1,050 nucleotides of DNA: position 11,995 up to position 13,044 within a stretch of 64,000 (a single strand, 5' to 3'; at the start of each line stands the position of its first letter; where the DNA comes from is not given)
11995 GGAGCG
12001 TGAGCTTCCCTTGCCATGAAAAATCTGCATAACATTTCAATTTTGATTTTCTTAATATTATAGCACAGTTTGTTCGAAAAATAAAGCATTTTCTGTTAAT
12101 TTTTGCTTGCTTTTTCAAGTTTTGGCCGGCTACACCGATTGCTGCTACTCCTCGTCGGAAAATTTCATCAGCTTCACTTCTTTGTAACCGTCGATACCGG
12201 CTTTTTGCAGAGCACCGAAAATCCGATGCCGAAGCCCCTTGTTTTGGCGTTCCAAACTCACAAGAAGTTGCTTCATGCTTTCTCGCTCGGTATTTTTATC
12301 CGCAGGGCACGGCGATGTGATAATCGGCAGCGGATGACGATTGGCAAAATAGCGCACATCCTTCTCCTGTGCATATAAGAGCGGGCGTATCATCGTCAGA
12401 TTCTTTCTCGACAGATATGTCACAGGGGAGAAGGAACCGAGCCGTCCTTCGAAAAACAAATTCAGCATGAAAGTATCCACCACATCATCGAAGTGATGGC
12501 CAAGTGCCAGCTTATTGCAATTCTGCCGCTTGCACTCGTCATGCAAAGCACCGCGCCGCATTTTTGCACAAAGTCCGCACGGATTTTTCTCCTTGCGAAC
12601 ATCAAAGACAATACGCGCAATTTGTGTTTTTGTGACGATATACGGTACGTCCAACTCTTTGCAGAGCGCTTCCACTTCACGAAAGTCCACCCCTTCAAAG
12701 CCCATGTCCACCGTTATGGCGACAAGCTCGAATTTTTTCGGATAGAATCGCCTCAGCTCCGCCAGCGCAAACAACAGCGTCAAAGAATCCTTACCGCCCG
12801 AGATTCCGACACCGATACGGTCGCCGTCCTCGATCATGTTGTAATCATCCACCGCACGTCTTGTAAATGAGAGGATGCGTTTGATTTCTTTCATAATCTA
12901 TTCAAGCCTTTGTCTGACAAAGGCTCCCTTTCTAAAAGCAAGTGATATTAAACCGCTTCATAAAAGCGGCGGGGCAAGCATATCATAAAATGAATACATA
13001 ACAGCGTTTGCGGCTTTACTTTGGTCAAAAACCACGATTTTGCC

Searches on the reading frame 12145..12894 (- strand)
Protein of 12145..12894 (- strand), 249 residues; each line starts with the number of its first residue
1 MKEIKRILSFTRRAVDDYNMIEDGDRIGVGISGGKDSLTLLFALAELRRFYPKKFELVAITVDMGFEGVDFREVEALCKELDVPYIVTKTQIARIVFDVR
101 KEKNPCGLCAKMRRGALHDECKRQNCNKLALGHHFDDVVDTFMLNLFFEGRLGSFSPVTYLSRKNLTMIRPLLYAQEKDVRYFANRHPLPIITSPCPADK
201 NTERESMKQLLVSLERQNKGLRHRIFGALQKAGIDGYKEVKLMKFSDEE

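Call 12: search_protein_families(library=pfam, proteins=[window:12145-12894:-])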
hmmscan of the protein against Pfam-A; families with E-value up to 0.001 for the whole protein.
window:12145-12894:- (249 aa): 1 family
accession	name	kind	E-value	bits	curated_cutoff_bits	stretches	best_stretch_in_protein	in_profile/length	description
PF01171.26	ATP_bind_3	-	6.4e-20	72.1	27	1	27-205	2-177/182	PP-loop family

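Call 38: find_homologous_proteins(query=window:12145-12894:-, max_evalue=1e-40)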
Query window:12145-12894:- (249 aa): 7681 proteins with E <= 1e-40 among 8000 candidates; the best 120 are listed.
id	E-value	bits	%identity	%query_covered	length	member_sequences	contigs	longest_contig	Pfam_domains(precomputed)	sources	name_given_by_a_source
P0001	6.4e-164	561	100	100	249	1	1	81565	PF01171.27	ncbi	-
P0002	3.5e-149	513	89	100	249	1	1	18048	PF01171.27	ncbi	-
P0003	3.9e-149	512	89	100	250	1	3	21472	PF01171.27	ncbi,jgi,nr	ncbi:MAG: tRNA 2-thiocytidine(32) synthetase TtcA [Ruminococcaceae bacterium]|nr:tRNA 2-thiocytidine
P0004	6.1e-149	512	89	100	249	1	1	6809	PF01171.27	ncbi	-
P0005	2.1e-147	507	89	100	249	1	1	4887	PF01171.27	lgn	-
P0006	3.9e-147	506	88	100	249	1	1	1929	PF01171.27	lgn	-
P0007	5.2e-146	502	88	100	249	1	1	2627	PF01171.27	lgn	-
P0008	9.2e-146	501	87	100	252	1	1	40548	PF01171.27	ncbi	-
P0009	9.9e-146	501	88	100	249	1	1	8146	PF01171.27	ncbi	-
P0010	2.4e-145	500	86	100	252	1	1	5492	PF01171.27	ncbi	-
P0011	3.4e-145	500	87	100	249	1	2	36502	PF01171.27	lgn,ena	-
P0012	3.6e-145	500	87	100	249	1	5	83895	PF01171.27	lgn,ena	-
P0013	6.8e-145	499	87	100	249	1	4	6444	PF01171.27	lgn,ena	-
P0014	6.8e-145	499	87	100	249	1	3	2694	PF01171.27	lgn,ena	-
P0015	7.7e-145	498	86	100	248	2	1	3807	PF01171.27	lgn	-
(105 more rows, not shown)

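Call 39: find_encoding_contigs(protein=P0001, flank=10000, max_places=3)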
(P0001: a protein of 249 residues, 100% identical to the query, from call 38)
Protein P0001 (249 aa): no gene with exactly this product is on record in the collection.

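Call 40: find_encoding_contigs(protein=P0012, flank=10000, max_places=3)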
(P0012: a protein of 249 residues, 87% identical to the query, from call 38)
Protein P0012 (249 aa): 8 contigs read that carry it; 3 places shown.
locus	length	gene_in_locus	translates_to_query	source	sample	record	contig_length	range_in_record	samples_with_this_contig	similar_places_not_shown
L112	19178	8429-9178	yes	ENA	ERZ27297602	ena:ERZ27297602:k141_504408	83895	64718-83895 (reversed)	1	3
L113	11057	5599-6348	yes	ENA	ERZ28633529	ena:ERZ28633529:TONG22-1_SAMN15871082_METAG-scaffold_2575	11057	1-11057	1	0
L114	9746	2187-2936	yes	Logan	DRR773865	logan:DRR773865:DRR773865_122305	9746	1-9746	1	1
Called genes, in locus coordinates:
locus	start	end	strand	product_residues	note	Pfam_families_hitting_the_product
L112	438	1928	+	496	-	PF07556:DUF1538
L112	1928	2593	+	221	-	-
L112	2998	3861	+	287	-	PF01734:Patatin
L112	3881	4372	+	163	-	PF04115:Ureidogly_lyase (weak), PF16161:DUF4867 (weak)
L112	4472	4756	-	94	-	-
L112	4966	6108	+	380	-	PF11258:DUF3048, PF17479:DUF3048_C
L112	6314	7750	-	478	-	PF03323:GerA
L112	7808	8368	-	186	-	PF01520:Amidase_3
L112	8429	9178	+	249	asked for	PF01171:ATP_bind_3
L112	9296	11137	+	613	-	PF13522:GATase_6, PF13537:GATase_7, PF00733:Asn_synthase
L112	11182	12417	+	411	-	-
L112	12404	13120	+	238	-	PF01177:Asp_Glu_race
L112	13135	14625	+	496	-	PF01225:Mur_ligase (faint), PF08245:Mur_ligase_M, PF02875:Mur_ligase_C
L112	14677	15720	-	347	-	-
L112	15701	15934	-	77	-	-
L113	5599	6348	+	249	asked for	PF01171:ATP_bind_3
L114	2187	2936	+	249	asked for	PF01171:ATP_bind_3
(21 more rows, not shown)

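Call 43: find_encoding_contigs(protein=P0003, flank=10000, max_places=2)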
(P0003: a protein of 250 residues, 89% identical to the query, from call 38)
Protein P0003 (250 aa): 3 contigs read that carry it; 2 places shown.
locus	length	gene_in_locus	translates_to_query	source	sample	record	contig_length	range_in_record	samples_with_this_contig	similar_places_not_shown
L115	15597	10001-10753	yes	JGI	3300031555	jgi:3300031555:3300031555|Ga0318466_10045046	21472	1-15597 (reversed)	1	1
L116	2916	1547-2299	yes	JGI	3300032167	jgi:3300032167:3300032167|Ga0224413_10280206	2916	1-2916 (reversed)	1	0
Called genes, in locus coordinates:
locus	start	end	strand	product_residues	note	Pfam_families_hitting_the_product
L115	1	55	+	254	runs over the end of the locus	PF01551:Peptidase_M23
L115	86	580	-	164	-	PF13238:AAA_18 (faint), PF13671:AAA_33 (faint), PF01202:SKI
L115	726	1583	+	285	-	PF02588:YitT_membrane, PF10035:DUF2179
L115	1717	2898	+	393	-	PF12242:Eno-Rase_NADH_b, PF12241:Enoyl_reductase, PF07055:Eno-Rase_FAD_bd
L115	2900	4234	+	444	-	-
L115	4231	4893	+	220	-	PF19845:DUF6320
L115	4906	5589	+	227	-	PF00596:Aldolase_II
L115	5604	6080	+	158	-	PF00160:Pro_isomerase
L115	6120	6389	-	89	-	-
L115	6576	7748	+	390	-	-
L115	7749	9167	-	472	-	PF03323:GerA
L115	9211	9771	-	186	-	PF01520:Amidase_3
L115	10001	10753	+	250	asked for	PF01171:ATP_bind_3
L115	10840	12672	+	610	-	PF13522:GATase_6, PF13537:GATase_7, PF00733:Asn_synthase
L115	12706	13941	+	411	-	-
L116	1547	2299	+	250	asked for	PF01171:ATP_bind_3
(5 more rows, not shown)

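Call 44: find_encoding_contigs(protein=P0008, flank=10000, max_places=2)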
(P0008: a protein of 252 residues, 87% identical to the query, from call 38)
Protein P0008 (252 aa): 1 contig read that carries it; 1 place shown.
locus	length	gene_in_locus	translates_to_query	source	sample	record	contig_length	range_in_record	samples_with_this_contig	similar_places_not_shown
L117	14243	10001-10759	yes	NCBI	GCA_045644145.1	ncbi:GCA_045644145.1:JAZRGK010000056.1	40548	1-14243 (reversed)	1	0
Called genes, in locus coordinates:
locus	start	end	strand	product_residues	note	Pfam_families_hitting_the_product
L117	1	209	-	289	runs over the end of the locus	PF00149:Metallophos, PF12850:Metallophos_2 (weak)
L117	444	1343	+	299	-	PF02588:YitT_membrane, PF10035:DUF2179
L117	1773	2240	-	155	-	-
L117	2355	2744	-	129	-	PF22636:FlK, PF03061:4HBT (weak)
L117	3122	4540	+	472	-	-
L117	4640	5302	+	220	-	PF19845:DUF6320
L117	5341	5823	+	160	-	PF00160:Pro_isomerase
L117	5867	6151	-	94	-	-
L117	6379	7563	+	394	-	PF11258:DUF3048, PF17479:DUF3048_C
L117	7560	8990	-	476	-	PF03323:GerA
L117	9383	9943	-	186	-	PF01520:Amidase_3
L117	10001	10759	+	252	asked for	PF01171:ATP_bind_3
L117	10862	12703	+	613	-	PF13522:GATase_6, PF13537:GATase_7, PF00733:Asn_synthase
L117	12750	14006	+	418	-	-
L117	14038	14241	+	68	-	?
